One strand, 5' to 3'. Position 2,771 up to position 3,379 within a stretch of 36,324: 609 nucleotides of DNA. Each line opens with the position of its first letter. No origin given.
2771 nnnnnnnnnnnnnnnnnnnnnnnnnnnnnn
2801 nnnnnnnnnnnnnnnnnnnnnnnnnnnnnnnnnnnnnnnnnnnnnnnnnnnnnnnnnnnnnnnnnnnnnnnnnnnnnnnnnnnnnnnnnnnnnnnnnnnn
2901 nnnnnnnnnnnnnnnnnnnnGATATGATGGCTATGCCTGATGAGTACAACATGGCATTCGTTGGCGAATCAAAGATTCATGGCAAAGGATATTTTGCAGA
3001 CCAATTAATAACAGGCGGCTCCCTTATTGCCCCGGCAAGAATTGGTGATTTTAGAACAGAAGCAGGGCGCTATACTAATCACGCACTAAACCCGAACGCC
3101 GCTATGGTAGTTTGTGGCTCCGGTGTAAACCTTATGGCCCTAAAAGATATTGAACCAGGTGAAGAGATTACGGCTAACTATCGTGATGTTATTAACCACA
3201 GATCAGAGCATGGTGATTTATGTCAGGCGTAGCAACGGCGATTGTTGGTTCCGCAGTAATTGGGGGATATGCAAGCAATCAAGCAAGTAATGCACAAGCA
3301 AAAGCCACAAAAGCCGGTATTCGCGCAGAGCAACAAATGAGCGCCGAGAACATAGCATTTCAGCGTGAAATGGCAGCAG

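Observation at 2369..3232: Cupin+SET-domain protein encoded among the tail and ejection genes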

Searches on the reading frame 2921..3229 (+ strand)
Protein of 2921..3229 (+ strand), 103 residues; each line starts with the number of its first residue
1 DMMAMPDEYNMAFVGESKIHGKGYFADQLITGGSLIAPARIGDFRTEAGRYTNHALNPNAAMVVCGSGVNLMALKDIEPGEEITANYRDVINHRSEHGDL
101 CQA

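Call 21: search_dna_similar(query=window:2930-3229:+, collection=phages, mode=protein, max_rows=60, max_evalue=0.01)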
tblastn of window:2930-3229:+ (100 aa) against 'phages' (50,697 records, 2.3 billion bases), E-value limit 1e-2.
Records with a match: 8; places in all: 8; records where one place covers at least 80% of the query: 2.
Best place of each record, by identity: <60% 8.
By first word of the organism name: Pseudoalteromonas 2; Caudoviricetes 2; Rhodoferax 2; Phage 1; Bacteriophage 1.
By host as written in the record: - 4; Pseudoalteromonas marina mano4 2; Rhodoferax sp. IMCC26218 2.
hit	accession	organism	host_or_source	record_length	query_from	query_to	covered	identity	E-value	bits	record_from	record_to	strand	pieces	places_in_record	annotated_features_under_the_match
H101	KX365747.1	Pseudoalteromonas phage PH1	Pseudoalteromonas marina mano4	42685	2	98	97%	41.8%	4e-16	77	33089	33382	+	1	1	hypothetical protein (x2)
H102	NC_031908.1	Pseudoalteromonas phage PH1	Pseudoalteromonas marina mano4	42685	2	98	97%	41.8%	4e-16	77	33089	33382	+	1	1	hypothetical protein | DNA ejection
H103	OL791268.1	Phage zth2-2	-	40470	11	88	78%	51.8%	2e-14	72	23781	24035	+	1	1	record has no annotation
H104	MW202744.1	Caudoviricetes sp.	Manatee Spring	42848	11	84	74%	50.6%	9e-12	65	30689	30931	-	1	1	pbcV-1 histone H3-lys 27 methyltransferase structure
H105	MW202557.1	Caudoviricetes sp.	Manatee Spring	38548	11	89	79%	38.4%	2e-9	58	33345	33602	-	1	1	none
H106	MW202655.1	Bacteriophage sp.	Manatee Spring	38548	11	89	79%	38.4%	2e-9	58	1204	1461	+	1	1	none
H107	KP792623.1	Rhodoferax phage P26218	Rhodoferax sp. IMCC26218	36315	11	88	78%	37.6%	9e-10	59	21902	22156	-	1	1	hypothetical protein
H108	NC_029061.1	Rhodoferax phage P26218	Rhodoferax sp. IMCC26218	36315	11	88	78%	37.6%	9e-10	59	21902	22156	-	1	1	hypothetical protein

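Call 73: search_solved_structures(query=A4, max_evalue=0.001, show_alignments=4)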
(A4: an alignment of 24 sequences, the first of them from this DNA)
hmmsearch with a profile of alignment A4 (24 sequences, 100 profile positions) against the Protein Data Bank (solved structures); distinct sequences matched with E-value up to 0.001: 85 (the best 60 are shown).
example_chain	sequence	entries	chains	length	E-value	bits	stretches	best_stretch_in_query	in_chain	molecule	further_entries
7w67_C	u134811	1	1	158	2.5e-10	43.4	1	43-88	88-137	Histone-lysine N-methyltransferase 2A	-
7w6a_C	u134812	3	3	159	2.5e-10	43.4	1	43-88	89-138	Histone-lysine N-methyltransferase 2A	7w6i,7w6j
5f5e_A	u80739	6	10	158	2.7e-10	43.3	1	43-88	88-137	Histone-lysine N-methyltransferase 2A | Histone-lysine N-methyltransferase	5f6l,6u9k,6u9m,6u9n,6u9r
2w5y_A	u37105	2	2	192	5.2e-10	42.4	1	43-88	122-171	HISTONE-LYSINE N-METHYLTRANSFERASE HRX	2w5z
7bre_B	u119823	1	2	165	6.4e-10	42.1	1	43-88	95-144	Histone-lysine N-methyltransferase 2B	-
6pwv_C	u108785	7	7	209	6.6e-10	42.1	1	43-88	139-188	Histone-lysine N-methyltransferase 2A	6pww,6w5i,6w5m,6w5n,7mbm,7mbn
6kiu_K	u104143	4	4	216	7.5e-10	41.9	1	43-88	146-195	Histone-lysine N-methyltransferase 2A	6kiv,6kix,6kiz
4z4p_A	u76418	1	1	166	7.9e-10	41.8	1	43-85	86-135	Histone-lysine N-methyltransferase 2D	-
7ud5_K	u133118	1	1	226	8.7e-10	41.7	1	43-88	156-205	cDNA FLJ56846, highly similar to Zinc finger protein HRX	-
7u5v_A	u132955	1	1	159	1.1e-09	41.3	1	43-86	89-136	Histone-lysine N-methyltransferase 2A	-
5f59_A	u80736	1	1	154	3.4e-08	36.5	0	46-85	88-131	Histone-lysine N-methyltransferase 2C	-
5f6k_C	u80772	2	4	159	3.9e-08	36.4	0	46-85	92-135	Histone-lysine N-methyltransferase 2C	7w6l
1n3j_A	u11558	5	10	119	4.5e-08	36.2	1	46-86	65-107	Histone H3 Lysine Methyltransferase | PBCV-1 histone H3-Lys 27 methyltransferase | A612L protein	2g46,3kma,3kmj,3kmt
6kiw_K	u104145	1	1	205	8.9e-08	35.2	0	46-85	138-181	Histone-lysine N-methyltransferase 2C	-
9yle_K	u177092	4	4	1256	1.8e-07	34.2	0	46-85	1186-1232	[histone H3]-lysine(4) N-methyltransferase,Histone-lysine N-methyltransferase 2D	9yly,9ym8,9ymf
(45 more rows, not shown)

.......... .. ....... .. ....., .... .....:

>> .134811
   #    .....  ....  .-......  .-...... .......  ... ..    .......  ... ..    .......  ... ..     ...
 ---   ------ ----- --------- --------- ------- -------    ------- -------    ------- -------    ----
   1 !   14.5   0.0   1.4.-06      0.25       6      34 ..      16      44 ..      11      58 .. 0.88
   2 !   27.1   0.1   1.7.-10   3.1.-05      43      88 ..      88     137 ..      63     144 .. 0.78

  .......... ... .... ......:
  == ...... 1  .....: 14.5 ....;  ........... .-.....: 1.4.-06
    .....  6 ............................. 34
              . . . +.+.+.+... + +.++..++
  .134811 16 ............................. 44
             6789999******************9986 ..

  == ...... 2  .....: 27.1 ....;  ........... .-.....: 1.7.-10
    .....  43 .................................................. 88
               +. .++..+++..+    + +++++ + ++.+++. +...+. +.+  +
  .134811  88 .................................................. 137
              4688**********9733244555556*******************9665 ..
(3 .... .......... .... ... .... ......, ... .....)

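Call 87: search_protein_representatives(protein=window:2921-3229:+)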
Query: 103 residues. Proteins with E-value up to 0.001 (for the whole library): 1173; up to 1e-10: 233; up to 1e-30: 0. The best 150 are listed.
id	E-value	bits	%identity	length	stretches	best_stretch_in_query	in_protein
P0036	7.6e-20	87.2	46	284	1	4-102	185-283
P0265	1.7e-19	86.0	40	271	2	4-92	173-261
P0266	3.7e-19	85.0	50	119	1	1-102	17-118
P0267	1.0e-18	83.5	49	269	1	1-90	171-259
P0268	1.3e-18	83.2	47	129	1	1-91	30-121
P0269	3.5e-18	81.8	47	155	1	1-100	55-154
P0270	3.7e-18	81.7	50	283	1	14-103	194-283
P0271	5.1e-18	81.3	53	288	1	9-93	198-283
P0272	1.8e-17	79.5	51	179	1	1-91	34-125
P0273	2.1e-17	79.3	47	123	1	4-95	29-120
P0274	5.2e-17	78.1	46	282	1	1-100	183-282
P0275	5.8e-17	77.9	46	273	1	9-103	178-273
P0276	7.3e-17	77.6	43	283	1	1-100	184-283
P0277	1.8e-16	76.3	50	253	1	1-91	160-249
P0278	2.8e-16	75.7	49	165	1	1-90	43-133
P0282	9.7e-16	74.0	41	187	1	1-90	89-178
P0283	1.5e-15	73.4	46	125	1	3-100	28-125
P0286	2.4e-15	72.7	44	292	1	1-95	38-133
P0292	5.6e-15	71.5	43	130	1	1-92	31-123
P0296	7.0e-15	71.2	45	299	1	1-92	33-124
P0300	1.7e-14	70.0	46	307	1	1-91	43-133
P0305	3.6e-14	68.9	46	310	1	1-91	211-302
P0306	4.2e-14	68.7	44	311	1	3-92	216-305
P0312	6.6e-14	68.1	47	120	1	1-89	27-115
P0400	6.1e-12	61.8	49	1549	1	11-90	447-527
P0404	6.3e-12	61.7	26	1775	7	38-85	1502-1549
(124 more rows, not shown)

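Call 88: search_protein_families(library=pfam, proteins=[P0266, P0269, P0272, P0286, P0296, P0300, P0305, P0306, P0400, P0282], max_evalue=0.01)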
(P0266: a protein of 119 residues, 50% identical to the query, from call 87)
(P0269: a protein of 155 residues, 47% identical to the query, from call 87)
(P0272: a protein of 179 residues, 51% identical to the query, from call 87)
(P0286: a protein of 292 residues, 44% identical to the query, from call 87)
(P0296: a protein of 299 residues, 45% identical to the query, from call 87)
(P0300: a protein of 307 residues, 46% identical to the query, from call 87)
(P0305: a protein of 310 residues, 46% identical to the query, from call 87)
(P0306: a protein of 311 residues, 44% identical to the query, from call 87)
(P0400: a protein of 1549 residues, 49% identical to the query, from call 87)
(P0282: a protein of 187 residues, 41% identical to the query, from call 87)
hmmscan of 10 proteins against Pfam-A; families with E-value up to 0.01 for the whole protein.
P0266 (119 aa): 1 family
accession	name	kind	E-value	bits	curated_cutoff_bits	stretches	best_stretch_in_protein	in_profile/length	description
PF00856.33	SET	-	1.6e-07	32.1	22.4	1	57-104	54-105/105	SET domain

P0269 (155 aa): 2 families
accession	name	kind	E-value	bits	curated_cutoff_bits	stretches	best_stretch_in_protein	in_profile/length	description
PF00856.33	SET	-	5.8e-08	33.6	22.4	1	102-141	61-104/105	SET domain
PF07992.20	Pyr_redox_2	-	0.0013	18.7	26.1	1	14-54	1-39/291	Pyridine nucleotide-disulphide oxidoreductase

P0272 (179 aa): 1 family
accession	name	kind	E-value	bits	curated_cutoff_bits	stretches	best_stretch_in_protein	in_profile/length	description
PF00856.33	SET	-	1.1e-07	32.6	22.4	1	81-121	61-104/105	SET domain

P0286 (292 aa): 4 families
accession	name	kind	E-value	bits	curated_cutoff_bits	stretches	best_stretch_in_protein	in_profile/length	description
PF00856.33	SET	-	5.3e-06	27.2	22.4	1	85-125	61-104/105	SET domain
PF07883.17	Cupin_2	-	5.3e-05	23.3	27.2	1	193-243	4-53/70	Cupin domain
PF00190.28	Cupin_1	-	0.0031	17.5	22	1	205-259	51-112/151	Cupin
PF05899.18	Cupin_3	-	0.0068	16.5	23.5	0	207-243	26-61/74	EutQ-like cupin domain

P0296 (299 aa): 1 family
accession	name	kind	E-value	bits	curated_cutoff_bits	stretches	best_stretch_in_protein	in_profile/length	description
PF00856.33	SET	-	3.8e-08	34.1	22.4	1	79-119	60-104/105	SET domain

P0300 (307 aa): 1 family
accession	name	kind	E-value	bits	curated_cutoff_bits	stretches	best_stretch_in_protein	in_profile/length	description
PF00856.33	SET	-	8.8e-09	36.2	22.4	1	90-129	61-104/105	SET domain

P0305 (310 aa): 1 family
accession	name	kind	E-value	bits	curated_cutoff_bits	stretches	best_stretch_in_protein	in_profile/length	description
PF00856.33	SET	-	1.1e-08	35.8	22.4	1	259-298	61-104/105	SET domain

P0306 (311 aa): 1 family
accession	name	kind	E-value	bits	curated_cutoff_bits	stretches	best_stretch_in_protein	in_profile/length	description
PF00856.33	SET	-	1.6e-06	28.9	22.4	1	249-300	62-104/105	SET domain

P0400 (1549 aa): 1 family
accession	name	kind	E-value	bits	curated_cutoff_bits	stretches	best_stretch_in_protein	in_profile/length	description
PF00856.33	SET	-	9.4e-08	32.9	22.4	1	478-525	58-105/105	SET domain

P0282 (187 aa): 1 family
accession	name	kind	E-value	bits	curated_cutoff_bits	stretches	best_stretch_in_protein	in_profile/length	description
PF00856.33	SET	-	8.6e-10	39.4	22.4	1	133-175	58-104/105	SET domain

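Call 89: search_protein_families(library=phrogs, proteins=[P0266, P0269, P0272, P0286, P0296, P0300, P0305, P0306, P0400, P0282], max_evalue=0.001)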
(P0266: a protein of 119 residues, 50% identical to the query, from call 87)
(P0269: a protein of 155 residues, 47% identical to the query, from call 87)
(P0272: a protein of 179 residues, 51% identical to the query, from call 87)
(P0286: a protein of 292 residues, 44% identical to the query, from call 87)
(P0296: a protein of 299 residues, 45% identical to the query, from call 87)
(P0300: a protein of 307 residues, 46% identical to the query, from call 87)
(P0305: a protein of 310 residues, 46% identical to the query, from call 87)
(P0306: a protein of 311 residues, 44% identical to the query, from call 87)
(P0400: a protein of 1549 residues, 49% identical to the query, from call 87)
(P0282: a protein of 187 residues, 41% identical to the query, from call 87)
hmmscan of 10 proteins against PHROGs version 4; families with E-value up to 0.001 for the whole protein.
P0266 (119 aa): 1 family
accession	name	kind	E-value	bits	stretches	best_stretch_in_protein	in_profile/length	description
phrog_34170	-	unknown function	1.6e-25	91.2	1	3-119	168-291/296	-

P0269 (155 aa): 2 families
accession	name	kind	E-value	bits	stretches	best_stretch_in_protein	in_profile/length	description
phrog_34170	-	unknown function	5e-22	79.7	1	51-154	178-288/296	-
phrog_6397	-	DNA, RNA and nucleotide metabolism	0.00064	19.4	1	13-57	5-50/473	ribonucleotide reductase large subunit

P0272 (179 aa): 1 family
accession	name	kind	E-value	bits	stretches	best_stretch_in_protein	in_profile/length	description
phrog_34170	-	unknown function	2.1e-31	110.5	1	6-126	154-280/296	-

P0286 (292 aa): 4 families
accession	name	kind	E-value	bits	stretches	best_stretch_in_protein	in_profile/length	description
phrog_34170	-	unknown function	3.4e-40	139.4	2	9-132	153-282/296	-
phrog_12032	-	tail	7.6e-22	78.4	1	176-278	38-139/160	short tail fiber protein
phrog_24280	-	tail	1.6e-14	54.8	1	176-280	46-149/169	tail fiber adhesin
phrog_28741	-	unknown function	0.0007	20.6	0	47-124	8-92/100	-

P0296 (299 aa): 4 families
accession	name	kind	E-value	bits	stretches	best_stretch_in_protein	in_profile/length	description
phrog_34170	-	unknown function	7.5e-41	141.5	2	8-124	157-280/296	-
phrog_12032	-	tail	9.5e-26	91.1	1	185-280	41-136/160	short tail fiber protein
phrog_24280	-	tail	1.4e-22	81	1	185-279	49-143/169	tail fiber adhesin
phrog_28741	-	unknown function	8.3e-07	30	1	44-120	10-94/100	-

P0300 (307 aa): 3 families
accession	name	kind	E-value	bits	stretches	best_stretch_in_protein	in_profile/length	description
phrog_34170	-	unknown function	1.3e-43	150.6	2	16-134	155-280/296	-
phrog_24280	-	tail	2.5e-28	99.7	1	168-306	25-166/169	tail fiber adhesin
phrog_12032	-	tail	7.4e-24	85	1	167-282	19-133/160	short tail fiber protein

P0305 (310 aa): 3 families
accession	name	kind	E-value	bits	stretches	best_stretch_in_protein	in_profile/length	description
phrog_34170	-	unknown function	5.3e-66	224.1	1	43-303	16-280/296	-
phrog_24280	-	tail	4.2e-37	128.3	1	39-165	24-150/169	tail fiber adhesin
phrog_12032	-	tail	2.4e-31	109.3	1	42-162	18-139/160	short tail fiber protein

P0306 (311 aa): 3 families
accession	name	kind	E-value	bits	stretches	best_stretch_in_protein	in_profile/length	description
phrog_34170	-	unknown function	3.3e-48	165.7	1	57-307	18-282/296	-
phrog_12032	-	tail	5.2e-29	101.7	1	39-186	4-148/160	short tail fiber protein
phrog_24280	-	tail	4.8e-25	89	1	52-172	25-142/169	tail fiber adhesin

P0400 (1549 aa): 1 family
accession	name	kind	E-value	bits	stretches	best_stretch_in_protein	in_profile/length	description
phrog_34170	-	unknown function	5.5e-35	122.3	1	410-529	156-280/296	-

P0282 (187 aa): 4 families
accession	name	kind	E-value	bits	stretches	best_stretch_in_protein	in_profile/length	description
phrog_34170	-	unknown function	1.2e-33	117.9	1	1-181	78-281/296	-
phrog_12032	-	tail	2e-10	41.3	1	4-62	84-142/160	short tail fiber protein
phrog_28741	-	unknown function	7.8e-06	26.9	1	102-176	12-94/100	-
phrog_24280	-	tail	0.00012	22.7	1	10-62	98-150/169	tail fiber adhesin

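Call 90: find_related_loci(query=P0296, collection=viral_contigs, flank=5000)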
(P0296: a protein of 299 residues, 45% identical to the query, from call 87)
Query P0296 (299 aa) in viral_contigs; peptide patterns used: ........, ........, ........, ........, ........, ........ (x = any residue, [..] = any of these).
3 stretches matched a pattern; 1 encode a relative of the query (tblastn E <= 1e-3); 1 distinct loci.
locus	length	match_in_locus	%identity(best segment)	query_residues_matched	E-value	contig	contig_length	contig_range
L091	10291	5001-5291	33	19-119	2e-11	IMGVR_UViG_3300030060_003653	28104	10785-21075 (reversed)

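Call 91: find_related_loci(query=P0266, collection=viral_contigs, flank=5000)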
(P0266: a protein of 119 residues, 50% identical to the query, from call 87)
Query P0266 (119 aa) in viral_contigs; peptide patterns used: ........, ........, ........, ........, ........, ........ (x = any residue, [..] = any of these).
4 stretches matched a pattern; 2 encode a relative of the query (tblastn E <= 1e-3); 2 distinct loci.
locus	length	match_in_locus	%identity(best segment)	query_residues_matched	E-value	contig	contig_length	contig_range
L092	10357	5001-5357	50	2-119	3e-33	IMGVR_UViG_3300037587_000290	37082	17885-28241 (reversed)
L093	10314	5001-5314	43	29-107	3e-8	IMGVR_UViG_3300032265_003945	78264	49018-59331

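Call 92: find_related_loci(query=P0400, collection=viral_contigs, flank=5000)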
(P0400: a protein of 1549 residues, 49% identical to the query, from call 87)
Query P0400 (1549 aa) in viral_contigs; peptide patterns used: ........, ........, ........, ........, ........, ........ (x = any residue, [..] = any of these).
15 stretches matched a pattern, but none encodes a relative of the query by tblastn (E <= 1e-3).

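Call 93: find_encoding_contigs(protein=P0296, flank=6000, max_places=4)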
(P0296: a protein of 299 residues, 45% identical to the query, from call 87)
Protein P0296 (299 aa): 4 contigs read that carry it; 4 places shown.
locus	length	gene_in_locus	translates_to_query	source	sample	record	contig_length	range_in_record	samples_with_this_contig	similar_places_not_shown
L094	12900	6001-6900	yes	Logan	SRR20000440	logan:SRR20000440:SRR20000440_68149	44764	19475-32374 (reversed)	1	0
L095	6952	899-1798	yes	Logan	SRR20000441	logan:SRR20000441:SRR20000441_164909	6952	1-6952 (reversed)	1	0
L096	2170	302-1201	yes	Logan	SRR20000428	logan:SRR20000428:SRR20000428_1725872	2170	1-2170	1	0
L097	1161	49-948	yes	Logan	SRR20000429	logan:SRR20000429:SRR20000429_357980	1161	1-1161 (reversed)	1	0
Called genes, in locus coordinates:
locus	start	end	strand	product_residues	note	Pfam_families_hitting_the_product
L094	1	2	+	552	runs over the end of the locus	-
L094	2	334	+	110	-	-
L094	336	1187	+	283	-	-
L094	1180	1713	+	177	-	-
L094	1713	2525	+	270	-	-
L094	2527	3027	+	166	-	-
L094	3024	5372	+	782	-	-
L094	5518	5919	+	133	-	-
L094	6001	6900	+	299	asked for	PF00856:SET (weak)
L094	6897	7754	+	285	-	-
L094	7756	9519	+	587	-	-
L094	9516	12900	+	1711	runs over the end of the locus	-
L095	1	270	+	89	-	?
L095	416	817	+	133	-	-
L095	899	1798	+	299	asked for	PF00856:SET (weak)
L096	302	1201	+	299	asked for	PF00856:SET (weak)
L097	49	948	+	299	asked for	PF00856:SET (weak)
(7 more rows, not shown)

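Call 95: find_encoding_contigs(protein=P0266, flank=5000, max_places=3)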
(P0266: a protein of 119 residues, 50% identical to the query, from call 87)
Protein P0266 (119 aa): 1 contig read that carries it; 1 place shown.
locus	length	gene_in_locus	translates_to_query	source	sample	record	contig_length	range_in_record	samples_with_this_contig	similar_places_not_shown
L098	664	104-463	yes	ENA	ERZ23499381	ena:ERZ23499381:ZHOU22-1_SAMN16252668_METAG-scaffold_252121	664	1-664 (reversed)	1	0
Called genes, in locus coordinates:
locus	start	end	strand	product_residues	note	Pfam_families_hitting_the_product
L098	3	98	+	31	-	?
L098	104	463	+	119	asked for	PF00856:SET (weak)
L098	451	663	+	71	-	?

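Call 96: find_encoding_contigs(protein=P0273, flank=5000, max_places=3)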
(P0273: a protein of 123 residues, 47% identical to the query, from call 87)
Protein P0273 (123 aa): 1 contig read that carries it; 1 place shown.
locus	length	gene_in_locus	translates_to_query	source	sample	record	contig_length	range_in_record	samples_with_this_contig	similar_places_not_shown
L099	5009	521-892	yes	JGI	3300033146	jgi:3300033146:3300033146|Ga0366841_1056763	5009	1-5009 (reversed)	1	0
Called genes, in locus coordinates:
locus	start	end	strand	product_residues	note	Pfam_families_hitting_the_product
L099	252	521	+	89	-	-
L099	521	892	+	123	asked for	PF00856:SET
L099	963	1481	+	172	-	-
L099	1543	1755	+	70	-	-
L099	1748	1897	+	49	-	-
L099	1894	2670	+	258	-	PF13155:Toprim_2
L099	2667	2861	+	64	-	-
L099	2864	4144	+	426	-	PF13481:AAA_25 (weak), PF03796:DnaB_C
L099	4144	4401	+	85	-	-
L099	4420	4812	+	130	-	PF18925:DUF5675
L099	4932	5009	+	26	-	?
